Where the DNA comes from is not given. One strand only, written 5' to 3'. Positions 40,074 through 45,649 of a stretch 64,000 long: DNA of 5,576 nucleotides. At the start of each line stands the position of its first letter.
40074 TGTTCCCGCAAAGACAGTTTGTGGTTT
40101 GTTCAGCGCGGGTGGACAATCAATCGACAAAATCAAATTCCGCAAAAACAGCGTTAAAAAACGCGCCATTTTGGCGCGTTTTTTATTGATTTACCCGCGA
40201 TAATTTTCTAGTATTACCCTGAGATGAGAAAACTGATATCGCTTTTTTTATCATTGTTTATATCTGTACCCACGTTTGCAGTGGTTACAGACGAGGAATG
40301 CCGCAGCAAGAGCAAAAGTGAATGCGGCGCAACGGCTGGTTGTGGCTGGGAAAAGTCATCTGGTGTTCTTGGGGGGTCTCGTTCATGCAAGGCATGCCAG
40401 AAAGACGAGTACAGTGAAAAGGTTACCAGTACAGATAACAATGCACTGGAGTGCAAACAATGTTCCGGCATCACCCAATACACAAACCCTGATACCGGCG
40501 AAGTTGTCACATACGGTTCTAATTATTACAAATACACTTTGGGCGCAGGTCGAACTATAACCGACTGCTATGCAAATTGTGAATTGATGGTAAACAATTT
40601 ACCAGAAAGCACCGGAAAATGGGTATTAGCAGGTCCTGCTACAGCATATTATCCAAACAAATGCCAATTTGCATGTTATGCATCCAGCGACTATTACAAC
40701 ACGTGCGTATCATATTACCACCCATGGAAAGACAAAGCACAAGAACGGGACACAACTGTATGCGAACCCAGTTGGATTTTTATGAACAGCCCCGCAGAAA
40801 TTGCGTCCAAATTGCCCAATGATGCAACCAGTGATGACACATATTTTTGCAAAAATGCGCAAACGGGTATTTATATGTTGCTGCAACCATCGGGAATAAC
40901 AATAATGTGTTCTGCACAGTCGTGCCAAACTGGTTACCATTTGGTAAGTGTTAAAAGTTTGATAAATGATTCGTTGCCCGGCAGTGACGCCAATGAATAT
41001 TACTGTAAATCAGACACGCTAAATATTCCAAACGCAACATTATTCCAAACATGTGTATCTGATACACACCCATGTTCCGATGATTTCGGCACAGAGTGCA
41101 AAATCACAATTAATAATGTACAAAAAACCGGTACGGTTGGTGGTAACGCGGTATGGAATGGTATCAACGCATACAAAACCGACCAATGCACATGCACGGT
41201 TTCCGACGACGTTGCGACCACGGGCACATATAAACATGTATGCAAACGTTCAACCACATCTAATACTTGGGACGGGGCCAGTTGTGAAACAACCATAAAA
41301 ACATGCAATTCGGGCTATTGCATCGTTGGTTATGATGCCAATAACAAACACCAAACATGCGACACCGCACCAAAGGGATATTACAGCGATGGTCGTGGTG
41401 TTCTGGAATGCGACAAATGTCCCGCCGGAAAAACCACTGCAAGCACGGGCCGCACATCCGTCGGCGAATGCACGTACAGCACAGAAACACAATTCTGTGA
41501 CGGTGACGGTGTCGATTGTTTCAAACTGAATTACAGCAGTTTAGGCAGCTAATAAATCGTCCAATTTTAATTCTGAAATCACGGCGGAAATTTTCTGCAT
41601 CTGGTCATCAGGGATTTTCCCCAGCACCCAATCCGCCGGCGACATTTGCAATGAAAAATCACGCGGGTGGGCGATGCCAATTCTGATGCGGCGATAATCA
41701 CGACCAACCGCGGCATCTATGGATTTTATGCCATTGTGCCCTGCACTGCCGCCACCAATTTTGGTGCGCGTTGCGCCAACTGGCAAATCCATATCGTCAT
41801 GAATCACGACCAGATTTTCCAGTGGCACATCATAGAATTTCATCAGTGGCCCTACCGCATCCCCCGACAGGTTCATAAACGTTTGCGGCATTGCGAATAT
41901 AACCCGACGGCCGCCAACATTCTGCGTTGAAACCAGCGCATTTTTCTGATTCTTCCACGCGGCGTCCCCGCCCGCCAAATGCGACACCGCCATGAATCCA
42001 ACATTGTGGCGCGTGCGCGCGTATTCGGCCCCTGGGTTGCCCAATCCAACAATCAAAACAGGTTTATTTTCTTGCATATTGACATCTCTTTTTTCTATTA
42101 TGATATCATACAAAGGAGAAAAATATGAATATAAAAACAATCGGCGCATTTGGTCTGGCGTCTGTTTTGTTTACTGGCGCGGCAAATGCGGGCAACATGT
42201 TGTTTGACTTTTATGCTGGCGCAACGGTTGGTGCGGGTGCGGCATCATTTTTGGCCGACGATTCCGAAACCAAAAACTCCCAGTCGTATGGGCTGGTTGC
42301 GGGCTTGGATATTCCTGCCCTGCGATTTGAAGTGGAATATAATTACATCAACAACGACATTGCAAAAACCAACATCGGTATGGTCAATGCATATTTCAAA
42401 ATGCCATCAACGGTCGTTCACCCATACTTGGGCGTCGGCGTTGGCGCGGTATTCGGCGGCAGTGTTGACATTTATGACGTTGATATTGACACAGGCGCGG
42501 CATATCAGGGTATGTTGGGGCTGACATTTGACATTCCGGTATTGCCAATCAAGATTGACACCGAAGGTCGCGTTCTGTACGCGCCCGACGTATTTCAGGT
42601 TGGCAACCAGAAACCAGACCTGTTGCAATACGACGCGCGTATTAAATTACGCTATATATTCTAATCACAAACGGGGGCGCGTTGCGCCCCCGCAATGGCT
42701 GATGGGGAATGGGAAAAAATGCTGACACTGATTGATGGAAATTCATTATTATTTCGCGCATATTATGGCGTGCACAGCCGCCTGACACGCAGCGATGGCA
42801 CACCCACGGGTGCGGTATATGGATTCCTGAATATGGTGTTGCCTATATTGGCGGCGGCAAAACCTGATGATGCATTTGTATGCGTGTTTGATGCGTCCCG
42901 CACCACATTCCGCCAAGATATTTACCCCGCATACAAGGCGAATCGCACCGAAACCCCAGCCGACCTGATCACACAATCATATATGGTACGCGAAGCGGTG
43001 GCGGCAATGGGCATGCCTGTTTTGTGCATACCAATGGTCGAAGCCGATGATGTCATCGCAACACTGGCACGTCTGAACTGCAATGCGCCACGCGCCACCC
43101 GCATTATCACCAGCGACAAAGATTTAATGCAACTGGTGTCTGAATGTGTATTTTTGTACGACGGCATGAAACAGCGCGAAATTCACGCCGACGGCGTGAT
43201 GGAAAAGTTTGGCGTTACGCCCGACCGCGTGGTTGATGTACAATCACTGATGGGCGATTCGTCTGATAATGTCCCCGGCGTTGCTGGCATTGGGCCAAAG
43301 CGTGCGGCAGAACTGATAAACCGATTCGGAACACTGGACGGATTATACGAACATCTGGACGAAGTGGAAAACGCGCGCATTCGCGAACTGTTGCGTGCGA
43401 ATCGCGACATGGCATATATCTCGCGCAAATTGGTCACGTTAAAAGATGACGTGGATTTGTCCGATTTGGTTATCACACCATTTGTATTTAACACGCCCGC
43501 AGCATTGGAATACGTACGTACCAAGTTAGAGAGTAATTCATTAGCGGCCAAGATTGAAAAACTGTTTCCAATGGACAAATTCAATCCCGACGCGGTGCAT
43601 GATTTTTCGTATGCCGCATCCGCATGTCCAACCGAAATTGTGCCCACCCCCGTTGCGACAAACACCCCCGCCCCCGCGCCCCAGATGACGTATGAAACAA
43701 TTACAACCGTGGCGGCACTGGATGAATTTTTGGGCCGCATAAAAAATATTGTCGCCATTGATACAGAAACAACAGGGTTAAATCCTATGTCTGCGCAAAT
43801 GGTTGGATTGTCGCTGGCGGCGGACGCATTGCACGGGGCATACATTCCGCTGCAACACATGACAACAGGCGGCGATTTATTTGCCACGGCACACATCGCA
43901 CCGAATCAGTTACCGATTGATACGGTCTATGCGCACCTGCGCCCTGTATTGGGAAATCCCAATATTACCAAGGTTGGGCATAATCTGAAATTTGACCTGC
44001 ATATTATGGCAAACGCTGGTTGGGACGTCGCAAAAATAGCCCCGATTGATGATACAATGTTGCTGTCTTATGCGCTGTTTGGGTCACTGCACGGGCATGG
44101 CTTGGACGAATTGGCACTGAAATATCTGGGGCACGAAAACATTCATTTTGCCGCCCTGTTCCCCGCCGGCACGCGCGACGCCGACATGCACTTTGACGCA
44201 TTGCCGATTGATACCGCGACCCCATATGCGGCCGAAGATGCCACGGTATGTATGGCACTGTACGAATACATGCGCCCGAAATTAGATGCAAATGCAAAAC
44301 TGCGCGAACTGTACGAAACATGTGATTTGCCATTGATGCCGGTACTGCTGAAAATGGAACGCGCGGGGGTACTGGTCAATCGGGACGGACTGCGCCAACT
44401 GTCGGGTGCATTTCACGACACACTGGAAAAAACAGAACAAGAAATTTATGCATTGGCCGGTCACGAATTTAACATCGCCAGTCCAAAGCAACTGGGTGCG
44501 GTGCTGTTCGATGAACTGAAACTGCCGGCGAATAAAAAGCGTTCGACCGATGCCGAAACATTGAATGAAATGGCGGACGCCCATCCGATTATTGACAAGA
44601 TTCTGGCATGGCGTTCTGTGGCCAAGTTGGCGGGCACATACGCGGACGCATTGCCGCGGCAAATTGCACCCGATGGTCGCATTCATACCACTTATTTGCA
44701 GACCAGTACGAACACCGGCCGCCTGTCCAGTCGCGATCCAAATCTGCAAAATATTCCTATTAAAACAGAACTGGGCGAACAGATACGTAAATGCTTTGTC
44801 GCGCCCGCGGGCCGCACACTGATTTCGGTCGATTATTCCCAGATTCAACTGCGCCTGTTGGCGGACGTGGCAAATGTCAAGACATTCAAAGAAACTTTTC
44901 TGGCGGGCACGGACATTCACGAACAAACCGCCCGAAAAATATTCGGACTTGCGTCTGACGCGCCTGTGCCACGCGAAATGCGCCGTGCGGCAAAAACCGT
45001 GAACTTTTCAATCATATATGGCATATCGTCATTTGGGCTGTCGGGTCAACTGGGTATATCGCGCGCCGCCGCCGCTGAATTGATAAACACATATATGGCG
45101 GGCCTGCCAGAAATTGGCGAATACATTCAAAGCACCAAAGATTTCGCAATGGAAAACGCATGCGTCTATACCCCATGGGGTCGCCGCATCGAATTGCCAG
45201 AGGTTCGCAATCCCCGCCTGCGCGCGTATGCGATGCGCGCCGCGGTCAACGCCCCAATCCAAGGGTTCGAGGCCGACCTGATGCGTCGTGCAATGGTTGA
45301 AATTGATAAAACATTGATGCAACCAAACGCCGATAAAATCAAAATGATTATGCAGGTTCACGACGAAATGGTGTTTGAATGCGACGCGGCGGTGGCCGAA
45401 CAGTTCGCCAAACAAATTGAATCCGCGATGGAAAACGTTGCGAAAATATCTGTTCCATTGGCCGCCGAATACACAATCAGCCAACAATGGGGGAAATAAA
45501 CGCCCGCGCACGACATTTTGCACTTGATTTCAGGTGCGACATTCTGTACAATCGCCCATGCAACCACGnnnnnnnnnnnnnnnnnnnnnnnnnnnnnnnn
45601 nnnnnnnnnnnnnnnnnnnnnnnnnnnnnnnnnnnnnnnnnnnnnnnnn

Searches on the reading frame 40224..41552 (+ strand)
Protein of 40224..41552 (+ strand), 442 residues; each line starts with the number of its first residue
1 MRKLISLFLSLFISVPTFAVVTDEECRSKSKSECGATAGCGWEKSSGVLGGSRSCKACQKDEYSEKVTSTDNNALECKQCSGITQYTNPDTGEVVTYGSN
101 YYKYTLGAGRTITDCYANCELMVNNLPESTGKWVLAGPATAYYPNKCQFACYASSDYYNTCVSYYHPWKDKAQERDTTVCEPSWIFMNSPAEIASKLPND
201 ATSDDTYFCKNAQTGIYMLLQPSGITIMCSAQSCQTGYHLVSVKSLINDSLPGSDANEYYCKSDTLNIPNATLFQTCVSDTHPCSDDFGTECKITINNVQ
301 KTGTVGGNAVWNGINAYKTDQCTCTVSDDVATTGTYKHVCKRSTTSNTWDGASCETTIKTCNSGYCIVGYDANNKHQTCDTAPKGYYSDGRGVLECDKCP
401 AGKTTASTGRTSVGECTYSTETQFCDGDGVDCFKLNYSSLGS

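Call 41: search_protein_families(library=pfam, proteins=[window:40224-41552:+], max_evalue=0.00001)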
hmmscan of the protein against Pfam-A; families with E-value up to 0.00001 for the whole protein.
window:40224-41552:+ (442 aa): 1 family
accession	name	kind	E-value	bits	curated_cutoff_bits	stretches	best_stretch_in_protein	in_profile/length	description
PF07699.19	Ephrin_rec_like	-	3e-07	30.6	23.1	1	369-416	1-48/48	Tyrosine-protein kinase ephrin type A/B receptor-like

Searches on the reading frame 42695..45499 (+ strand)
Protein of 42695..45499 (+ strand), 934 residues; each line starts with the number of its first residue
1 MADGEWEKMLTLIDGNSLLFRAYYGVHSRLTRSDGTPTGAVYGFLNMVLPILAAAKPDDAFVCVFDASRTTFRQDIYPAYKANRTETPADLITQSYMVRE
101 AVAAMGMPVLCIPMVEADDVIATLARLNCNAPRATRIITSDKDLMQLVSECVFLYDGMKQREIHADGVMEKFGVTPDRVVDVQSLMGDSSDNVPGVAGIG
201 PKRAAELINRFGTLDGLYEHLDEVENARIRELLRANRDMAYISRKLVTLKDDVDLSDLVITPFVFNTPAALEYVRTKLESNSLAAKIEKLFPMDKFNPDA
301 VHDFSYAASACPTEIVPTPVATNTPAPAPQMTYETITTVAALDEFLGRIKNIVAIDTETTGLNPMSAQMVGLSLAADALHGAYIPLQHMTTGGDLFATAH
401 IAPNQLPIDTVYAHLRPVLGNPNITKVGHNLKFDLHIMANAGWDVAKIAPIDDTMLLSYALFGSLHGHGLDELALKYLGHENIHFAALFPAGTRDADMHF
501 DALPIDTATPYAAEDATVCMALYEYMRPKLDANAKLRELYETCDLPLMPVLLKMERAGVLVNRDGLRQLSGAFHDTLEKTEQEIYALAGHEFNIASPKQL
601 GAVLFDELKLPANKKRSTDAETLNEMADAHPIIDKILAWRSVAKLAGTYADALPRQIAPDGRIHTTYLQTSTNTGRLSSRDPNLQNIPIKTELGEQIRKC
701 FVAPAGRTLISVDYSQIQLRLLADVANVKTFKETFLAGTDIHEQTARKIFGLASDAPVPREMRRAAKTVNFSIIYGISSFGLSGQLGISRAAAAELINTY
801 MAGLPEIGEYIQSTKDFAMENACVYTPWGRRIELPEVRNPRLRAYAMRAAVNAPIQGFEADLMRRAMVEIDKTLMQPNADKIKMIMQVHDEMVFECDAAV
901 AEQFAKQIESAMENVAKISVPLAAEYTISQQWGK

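Call 41: search_protein_families(library=pfam, proteins=[window:42695-45499:+], max_evalue=0.00001)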
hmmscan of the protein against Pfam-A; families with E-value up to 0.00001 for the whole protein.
window:42695-45499:+ (934 aa): 4 families
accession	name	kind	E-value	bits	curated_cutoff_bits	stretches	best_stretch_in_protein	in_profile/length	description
PF00476.26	DNA_pol_A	-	2.4e-129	432.1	34.3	1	564-933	2-380/381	DNA polymerase family A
PF02739.22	5_3_exonuc_N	-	3.4e-53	180.1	34.3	1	10-173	2-164/164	5'-3' exonuclease, N-terminal resolvase-like domain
PF01367.25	5_3_exonuc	-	2.3e-31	108.6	40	1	174-256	1-83/97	5'-3' exonuclease, C-terminal SAM fold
PF01612.26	DNA_pol_A_exo1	-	3.8e-25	89.1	23.6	1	333-531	1-173/173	3'-5' exonuclease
